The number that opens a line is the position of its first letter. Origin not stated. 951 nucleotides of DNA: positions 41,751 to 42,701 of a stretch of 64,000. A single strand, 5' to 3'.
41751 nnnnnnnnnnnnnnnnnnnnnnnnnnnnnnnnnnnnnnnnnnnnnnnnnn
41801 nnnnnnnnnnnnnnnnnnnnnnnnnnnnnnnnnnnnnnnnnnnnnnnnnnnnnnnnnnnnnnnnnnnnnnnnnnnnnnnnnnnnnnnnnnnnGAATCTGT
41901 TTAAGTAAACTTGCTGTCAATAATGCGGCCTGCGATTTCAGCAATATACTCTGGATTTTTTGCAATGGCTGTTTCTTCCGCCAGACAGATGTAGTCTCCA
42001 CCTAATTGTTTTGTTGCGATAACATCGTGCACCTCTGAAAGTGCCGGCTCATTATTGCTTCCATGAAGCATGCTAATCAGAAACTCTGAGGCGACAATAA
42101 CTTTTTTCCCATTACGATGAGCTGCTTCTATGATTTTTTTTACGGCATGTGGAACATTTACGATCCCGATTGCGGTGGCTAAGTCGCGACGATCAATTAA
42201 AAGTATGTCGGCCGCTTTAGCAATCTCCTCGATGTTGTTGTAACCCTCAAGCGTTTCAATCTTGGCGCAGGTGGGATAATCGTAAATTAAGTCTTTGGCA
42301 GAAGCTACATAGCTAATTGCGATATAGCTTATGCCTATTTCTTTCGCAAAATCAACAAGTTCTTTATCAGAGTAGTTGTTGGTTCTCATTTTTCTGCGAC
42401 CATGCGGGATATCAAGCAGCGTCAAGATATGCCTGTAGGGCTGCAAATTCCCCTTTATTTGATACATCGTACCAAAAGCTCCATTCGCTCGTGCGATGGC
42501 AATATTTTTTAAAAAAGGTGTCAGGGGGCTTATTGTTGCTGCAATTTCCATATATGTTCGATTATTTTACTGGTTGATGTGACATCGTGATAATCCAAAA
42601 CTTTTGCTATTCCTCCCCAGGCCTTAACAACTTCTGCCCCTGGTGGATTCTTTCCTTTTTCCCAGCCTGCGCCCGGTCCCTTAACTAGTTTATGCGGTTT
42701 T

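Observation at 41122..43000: LicD transferase + TagD-like cytidylyltransferase + truncated pyruvate-kinase barrel: candidate CDP-activated phospho-substituent pathway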

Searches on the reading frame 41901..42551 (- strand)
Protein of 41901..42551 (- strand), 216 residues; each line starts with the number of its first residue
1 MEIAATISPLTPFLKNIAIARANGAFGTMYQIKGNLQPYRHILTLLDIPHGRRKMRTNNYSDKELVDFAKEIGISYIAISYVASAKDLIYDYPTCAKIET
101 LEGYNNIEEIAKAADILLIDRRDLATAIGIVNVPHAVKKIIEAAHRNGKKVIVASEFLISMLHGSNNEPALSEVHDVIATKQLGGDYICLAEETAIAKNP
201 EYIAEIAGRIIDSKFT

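Call 3: search_protein_families(library=pfam, proteins=[window:41901-42551:-], max_evalue=0.01)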
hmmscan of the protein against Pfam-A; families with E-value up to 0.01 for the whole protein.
window:41901-42551:- (216 aa): 1 family
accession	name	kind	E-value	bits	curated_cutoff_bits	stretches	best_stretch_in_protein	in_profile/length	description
PF00224.27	PK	-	8.1e-19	68.3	30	1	60-200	176-324/328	Pyruvate kinase, barrel domain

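Call 4: search_protein_families(library=ncbifam, proteins=[window:41901-42551:-], max_evalue=0.01)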
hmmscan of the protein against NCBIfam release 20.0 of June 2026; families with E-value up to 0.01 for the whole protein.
window:41901-42551:- (216 aa): 6 families
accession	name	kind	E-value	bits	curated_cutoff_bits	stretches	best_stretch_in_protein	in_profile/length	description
NF004491.0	PRK05826.1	subfamily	1.6e-26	92.8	432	1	61-200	175-323/477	pyruvate kinase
TIGR01064.1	pyruv_kin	equivalog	8.7e-24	83.8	306.4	1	60-201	171-321/476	pyruvate kinase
NF004886.0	PRK06247.1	subfamily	4.5e-21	75.1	623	1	60-212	173-330/476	pyruvate kinase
NF004978.0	PRK06354.1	subfamily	1.8e-17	63.1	462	1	59-209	177-340/590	pyruvate kinase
NF006664.0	PRK09206.1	equivalog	8.6e-15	54.2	686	1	95-210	218-331/470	pyruvate kinase PykF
NF005234.0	PRK06739.1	equivalog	2.7e-13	49.6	564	1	58-200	163-314/352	pyruvate kinase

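Call 5: search_solved_structures(query=window:41901-42551:-, max_evalue=0.01, show_alignments=2)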
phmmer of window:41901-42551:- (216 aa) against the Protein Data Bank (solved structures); distinct sequences matched with E-value up to 0.01: 101 (the best 60 are shown).
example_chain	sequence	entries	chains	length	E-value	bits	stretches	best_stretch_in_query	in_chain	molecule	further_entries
5wrp_A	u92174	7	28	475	5e-15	59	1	61-211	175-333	Pyruvate kinase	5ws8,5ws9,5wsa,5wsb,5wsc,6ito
7oo1_A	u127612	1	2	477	1.7e-14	57.3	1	59-211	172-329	Pyruvate kinase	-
3qtg_A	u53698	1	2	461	1.1e-12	51.4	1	87-205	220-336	Pyruvate kinase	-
8eq3_A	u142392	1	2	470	2e-11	47.3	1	62-207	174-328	Pyruvate kinase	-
2e28_A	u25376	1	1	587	3.8e-11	46.4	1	69-201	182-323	Pyruvate kinase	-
8eu4_A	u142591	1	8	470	6.3e-11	45.7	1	62-207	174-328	Pyruvate kinase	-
8eq0_B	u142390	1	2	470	8.6e-11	45.2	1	62-207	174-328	Pyruvate kinase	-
8eds_A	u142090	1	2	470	8.6e-11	45.2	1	62-207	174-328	Pyruvate kinase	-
8eq1_A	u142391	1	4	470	8.6e-11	45.2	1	62-207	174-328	Pyruvate kinase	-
8edr_A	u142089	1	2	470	8.7e-11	45.2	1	62-207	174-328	Pyruvate kinase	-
4yng_A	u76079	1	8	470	8.7e-11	45.2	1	62-207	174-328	Pyruvate kinase I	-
8edt_A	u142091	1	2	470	8.7e-11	45.2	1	62-207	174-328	Pyruvate kinase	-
8ias_A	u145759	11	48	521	9.6e-11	45.1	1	61-200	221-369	Pyruvate kinase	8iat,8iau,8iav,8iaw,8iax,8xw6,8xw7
7ueh_G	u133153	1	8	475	1.1e-10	44.8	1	62-206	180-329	Pyruvate kinase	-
1pky_A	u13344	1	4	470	3e-10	43.5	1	62-207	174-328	PYRUVATE KINASE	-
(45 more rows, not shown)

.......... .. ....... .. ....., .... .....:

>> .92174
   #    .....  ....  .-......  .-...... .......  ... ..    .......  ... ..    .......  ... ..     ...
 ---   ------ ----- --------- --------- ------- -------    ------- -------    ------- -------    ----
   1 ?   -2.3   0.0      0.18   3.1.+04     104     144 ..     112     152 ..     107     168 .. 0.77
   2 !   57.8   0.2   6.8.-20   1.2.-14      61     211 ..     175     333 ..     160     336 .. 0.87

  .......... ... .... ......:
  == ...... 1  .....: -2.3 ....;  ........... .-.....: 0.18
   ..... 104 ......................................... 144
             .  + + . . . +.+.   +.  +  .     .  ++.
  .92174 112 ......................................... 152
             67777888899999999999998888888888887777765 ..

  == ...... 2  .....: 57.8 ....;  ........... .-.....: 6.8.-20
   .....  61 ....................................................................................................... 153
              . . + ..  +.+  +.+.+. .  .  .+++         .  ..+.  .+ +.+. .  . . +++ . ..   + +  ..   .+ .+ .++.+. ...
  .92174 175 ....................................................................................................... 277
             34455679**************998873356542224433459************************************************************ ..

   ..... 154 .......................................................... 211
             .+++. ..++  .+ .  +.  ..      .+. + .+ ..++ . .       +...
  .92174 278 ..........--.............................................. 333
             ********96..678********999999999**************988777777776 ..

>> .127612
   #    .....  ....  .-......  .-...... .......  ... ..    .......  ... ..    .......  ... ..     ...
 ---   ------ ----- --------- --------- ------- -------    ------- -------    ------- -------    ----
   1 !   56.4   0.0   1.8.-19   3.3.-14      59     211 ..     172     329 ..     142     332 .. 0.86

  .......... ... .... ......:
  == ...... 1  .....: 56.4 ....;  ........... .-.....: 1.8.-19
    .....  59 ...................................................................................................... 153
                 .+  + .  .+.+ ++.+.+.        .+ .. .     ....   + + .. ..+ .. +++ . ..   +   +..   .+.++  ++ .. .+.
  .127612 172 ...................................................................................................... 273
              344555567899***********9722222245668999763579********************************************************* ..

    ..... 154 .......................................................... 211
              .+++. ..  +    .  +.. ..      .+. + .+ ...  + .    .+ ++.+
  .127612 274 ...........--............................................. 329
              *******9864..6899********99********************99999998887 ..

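Call 8: find_homologous_proteins(query=window:41901-42551:-, max_evalue=0.00001)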
Query window:41901-42551:- (216 aa): 15 proteins with E <= 0.00001 among 345 candidates.
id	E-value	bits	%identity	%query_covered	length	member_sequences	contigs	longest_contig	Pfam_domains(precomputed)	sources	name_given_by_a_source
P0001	2.3e-135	467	100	100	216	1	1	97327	PF00224.28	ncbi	-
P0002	1.8e-76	274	60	97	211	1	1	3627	PF00224.28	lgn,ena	-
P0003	3.4e-76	273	62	99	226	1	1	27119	PF00224.28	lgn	-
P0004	2.4e-75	271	62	97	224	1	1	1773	PF00224.28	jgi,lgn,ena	-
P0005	3.8e-71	257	60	96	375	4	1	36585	PF00224.28,PF01467.33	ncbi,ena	ncbi:MAG: pyruvate kinase [Patescibacteria group bacterium]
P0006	5.2e-71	257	58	99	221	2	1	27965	PF00224.28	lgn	-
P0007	1.6e-70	255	58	99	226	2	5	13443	PF00224.28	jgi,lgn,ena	-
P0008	5.4e-70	253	58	99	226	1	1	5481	PF00224.28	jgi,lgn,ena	-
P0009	1.6e-66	242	55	100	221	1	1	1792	PF00224.28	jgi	jgi:pyruvate kinase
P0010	2.3e-52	196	50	95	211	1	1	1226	PF00224.28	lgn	-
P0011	2.4e-52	196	50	95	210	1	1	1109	PF00224.28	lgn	-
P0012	1.3e-46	177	48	98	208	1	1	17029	PF00224.28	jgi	jgi:pyruvate kinase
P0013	1.2e-41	161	49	82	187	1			PF00224.28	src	-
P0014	1.6e-13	69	33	81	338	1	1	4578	PF00224.28,PF03328.21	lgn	-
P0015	3.9e-11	61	31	76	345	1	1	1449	PF00224.28,PF03328.21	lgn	-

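Call 9: find_encoding_contigs(protein=P0005, flank=10000, max_places=3)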
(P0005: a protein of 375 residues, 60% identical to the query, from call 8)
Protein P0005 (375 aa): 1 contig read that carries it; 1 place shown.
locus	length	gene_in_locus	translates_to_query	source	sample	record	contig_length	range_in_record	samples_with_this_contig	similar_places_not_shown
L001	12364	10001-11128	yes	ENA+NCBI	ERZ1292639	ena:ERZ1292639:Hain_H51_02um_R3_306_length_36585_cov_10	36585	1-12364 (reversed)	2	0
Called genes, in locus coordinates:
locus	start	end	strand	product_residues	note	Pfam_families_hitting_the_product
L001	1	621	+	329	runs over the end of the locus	PF00106:adh_short (faint), PF01073:3Beta_HSD, PF01370:Epimerase, PF02719:Polysacc_synt_2, PF04321:RmlD_sub_bind (weak), PF05368:NmrA, PF16363:GDP_Man_Dehyd, PF13460:NAD_binding_10, +1 more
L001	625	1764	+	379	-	PF00155:Aminotran_1_2, PF01041:DegT_DnrJ_EryC1, PF01053:Cys_Met_Meta_PP (weak)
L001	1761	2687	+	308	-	PF00248:Aldo_ket_red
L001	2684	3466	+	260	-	PF00106:adh_short, PF08659:KR (weak), PF13561:adh_short_C2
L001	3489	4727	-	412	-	PF03102:NeuB, PF08666:SAF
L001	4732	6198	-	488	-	PF01943:Polysacc_synt, PF13440:Polysacc_synt_3, PF01554:MatE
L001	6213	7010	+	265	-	PF00685:Sulfotransfer_1, PF13469:Sulfotransfer_3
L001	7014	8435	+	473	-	PF05159:Capsule_synth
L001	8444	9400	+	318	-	PF13489:Methyltransf_23, PF13847:Methyltransf_31, PF08241:Methyltransf_11, PF08242:Methyltransf_12, PF13649:Methyltransf_25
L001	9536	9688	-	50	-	-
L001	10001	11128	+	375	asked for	PF01467:CTP_transf_like, PF00224:PK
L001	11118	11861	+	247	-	PF03372:Exo_endo_phos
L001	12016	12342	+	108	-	PF00076:RRM_1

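Call 10: find_encoding_contigs(protein=P0003, flank=10000, max_places=3)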
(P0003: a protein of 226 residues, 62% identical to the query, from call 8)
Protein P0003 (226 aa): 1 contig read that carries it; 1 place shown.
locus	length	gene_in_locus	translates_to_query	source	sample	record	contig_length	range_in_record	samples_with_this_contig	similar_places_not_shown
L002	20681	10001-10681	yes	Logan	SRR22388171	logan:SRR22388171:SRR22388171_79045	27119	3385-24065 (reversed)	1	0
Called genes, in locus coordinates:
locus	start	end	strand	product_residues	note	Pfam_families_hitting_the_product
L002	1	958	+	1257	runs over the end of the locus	-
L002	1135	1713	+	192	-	PF13181:TPR_8 (faint), PF13428:TPR_14 (faint), PF13431:TPR_17 (faint), PF13432:TPR_16 (weak), PF13414:TPR_11 (faint), PF00515:TPR_1, PF07719:TPR_2 (weak)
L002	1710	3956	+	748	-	PF04932:Wzy_C, PF07719:TPR_2 (faint), PF14559:TPR_19 (faint)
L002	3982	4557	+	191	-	-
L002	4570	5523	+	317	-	PF01073:3Beta_HSD (weak), PF01370:Epimerase, PF04321:RmlD_sub_bind, PF16363:GDP_Man_Dehyd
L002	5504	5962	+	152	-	PF00908:dTDP_sugar_isom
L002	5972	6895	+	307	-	PF01370:Epimerase, PF04321:RmlD_sub_bind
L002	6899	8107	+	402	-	PF02350:Epimerase_2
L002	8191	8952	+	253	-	-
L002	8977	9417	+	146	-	-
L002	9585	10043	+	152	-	PF01467:CTP_transf_like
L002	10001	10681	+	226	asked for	PF00224:PK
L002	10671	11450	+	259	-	PF04991:LicD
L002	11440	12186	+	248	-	PF01209:Ubie_methyltran, PF13489:Methyltransf_23, PF08241:Methyltransf_11, PF08242:Methyltransf_12, PF13649:Methyltransf_25, PF13847:Methyltransf_31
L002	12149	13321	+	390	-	PF13243:SQHop_cyclase_C (faint), PF09492:Pec_lyase (faint), PF07944:Beta-AFase-like_GH127_cat (weak), PF25840:Ulvan_lyase_N (faint)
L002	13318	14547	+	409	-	PF13439:Glyco_transf_4, PF13579:Glyco_trans_4_4 (weak), PF00534:Glycos_transf_1, PF13692:Glyco_trans_1_4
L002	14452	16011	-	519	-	PF01636:APH (faint)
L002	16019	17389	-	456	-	-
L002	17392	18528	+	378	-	PF13439:Glyco_transf_4, PF13579:Glyco_trans_4_4, PF20706:GT4-conflict (weak), PF00534:Glycos_transf_1, PF13692:Glyco_trans_1_4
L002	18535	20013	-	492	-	PF01943:Polysacc_synt, PF13440:Polysacc_synt_3, PF03023:MurJ, PF07758:DUF1614 (weak)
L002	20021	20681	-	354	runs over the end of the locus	PF16822:ALGX (faint)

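Call 11: find_encoding_contigs(protein=P0006, flank=10000, max_places=3)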
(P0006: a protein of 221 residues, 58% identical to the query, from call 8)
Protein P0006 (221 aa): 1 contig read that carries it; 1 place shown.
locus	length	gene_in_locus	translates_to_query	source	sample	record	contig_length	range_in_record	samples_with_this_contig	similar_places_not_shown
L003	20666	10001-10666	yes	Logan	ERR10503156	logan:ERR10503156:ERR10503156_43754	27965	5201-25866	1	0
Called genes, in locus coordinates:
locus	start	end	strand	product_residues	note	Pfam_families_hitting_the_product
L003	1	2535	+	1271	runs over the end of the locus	-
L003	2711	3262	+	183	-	PF00515:TPR_1 (faint), PF07719:TPR_2 (faint), PF13432:TPR_16 (weak)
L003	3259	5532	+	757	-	PF04932:Wzy_C, PF07719:TPR_2 (faint)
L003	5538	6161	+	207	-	-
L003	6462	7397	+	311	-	PF00106:adh_short, PF01073:3Beta_HSD, PF01370:Epimerase, PF02719:Polysacc_synt_2, PF04321:RmlD_sub_bind, PF05368:NmrA, PF13460:NAD_binding_10, PF16363:GDP_Man_Dehyd, +1 more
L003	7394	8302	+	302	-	PF01370:Epimerase, PF04321:RmlD_sub_bind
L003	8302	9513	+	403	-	PF02350:Epimerase_2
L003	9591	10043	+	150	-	PF01467:CTP_transf_like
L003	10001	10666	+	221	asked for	PF00224:PK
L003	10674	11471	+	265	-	PF04991:LicD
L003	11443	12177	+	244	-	PF05219:DREV (faint), PF01209:Ubie_methyltran, PF13489:Methyltransf_23, PF13847:Methyltransf_31, PF08241:Methyltransf_11, PF08242:Methyltransf_12, PF13649:Methyltransf_25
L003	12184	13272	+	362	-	PF00432:Prenyltrans (faint), PF13243:SQHop_cyclase_C, PF07678:TED_complement (faint), PF07470:Glyco_hydro_88 (faint), PF25840:Ulvan_lyase_N (faint), PF05147:LANC_like (faint), PF09492:Pec_lyase (faint)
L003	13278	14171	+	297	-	PF02475:TRM5-TYW2_MTfase (weak), PF05050:Methyltransf_21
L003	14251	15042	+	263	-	PF01209:Ubie_methyltran, PF13847:Methyltransf_31, PF08241:Methyltransf_11, PF08242:Methyltransf_12 (weak), PF13649:Methyltransf_25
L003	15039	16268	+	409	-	PF13439:Glyco_transf_4, PF13579:Glyco_trans_4_4 (weak), PF00534:Glycos_transf_1 (weak), PF13692:Glyco_trans_1_4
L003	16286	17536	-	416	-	PF08003:Methyltransf_9, PF13489:Methyltransf_23 (weak), PF08241:Methyltransf_11, PF08242:Methyltransf_12 (weak), PF13649:Methyltransf_25, PF13847:Methyltransf_31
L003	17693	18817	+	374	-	PF13439:Glyco_transf_4, PF20706:GT4-conflict (weak), PF00534:Glycos_transf_1, PF13692:Glyco_trans_1_4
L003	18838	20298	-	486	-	PF01943:Polysacc_synt, PF03023:MurJ, PF13440:Polysacc_synt_3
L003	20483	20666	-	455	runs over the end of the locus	PF13439:Glyco_transf_4 (faint), PF13692:Glyco_trans_1_4 (weak), PF00534:Glycos_transf_1 (weak)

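Call 12: find_encoding_contigs(protein=P0012, flank=10000, max_places=3)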
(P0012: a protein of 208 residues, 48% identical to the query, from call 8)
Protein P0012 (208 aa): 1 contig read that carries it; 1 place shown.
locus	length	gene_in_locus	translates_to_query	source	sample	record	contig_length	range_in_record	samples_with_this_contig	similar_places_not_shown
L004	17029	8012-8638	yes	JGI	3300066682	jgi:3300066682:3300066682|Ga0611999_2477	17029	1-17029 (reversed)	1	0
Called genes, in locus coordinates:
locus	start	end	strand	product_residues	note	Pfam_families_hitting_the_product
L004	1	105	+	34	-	?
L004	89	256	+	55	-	-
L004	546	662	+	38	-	-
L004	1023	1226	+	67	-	-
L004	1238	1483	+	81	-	-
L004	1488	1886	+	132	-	-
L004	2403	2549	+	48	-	-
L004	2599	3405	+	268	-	PF13479:AAA_24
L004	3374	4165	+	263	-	PF12705:PDDEXK_1 (faint)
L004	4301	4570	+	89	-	PF04545:Sigma70_r4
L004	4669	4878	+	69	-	-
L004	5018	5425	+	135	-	PF06356:DUF1064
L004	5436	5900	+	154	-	-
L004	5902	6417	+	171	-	-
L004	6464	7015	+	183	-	PF13489:Methyltransf_23 (weak)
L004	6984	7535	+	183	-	-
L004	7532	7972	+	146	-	PF01467:CTP_transf_like, PF06574:FAD_syn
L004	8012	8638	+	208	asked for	PF00224:PK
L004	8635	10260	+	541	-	PF00535:Glycos_transf_2, PF13641:Glyco_tranf_2_3 (weak)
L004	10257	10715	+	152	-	-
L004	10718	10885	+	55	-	-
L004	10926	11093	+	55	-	-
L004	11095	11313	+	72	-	-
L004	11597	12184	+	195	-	-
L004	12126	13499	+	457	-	-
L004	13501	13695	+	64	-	-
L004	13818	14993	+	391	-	PF04860:Phage_portal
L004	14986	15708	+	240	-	PF04233:Phage_Mu_F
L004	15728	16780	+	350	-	PF04586:Peptidase_S78 (faint)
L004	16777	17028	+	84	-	?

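Call 15: find_related_loci(query=A1, collection=genome_contigs, flank=10000)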
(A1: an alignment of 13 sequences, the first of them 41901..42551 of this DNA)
Query A1 (216 aa) in genome_contigs; peptide patterns used: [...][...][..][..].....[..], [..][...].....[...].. (x = any residue, [..] = any of these).
167 stretches matched a pattern; 2 encode a relative of the query (tblastn E <= 1e-3); 2 distinct loci.
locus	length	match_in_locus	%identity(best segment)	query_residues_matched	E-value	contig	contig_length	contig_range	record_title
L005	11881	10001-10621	60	1-207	1e-79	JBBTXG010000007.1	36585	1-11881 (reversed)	MAG: Patescibacteria group bacterium isolate H51-bin334_1 H51_bin334_1_000000000007, whole genome shotgun sequence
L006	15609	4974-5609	30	2-211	8e-19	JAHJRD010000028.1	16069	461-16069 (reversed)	MAG: Nanoarchaeota archaeon isolate OS_PC_MetaG.mb.129 OS_PC_MetaG.mb.129_k141_166242, whole genome shotgun sequence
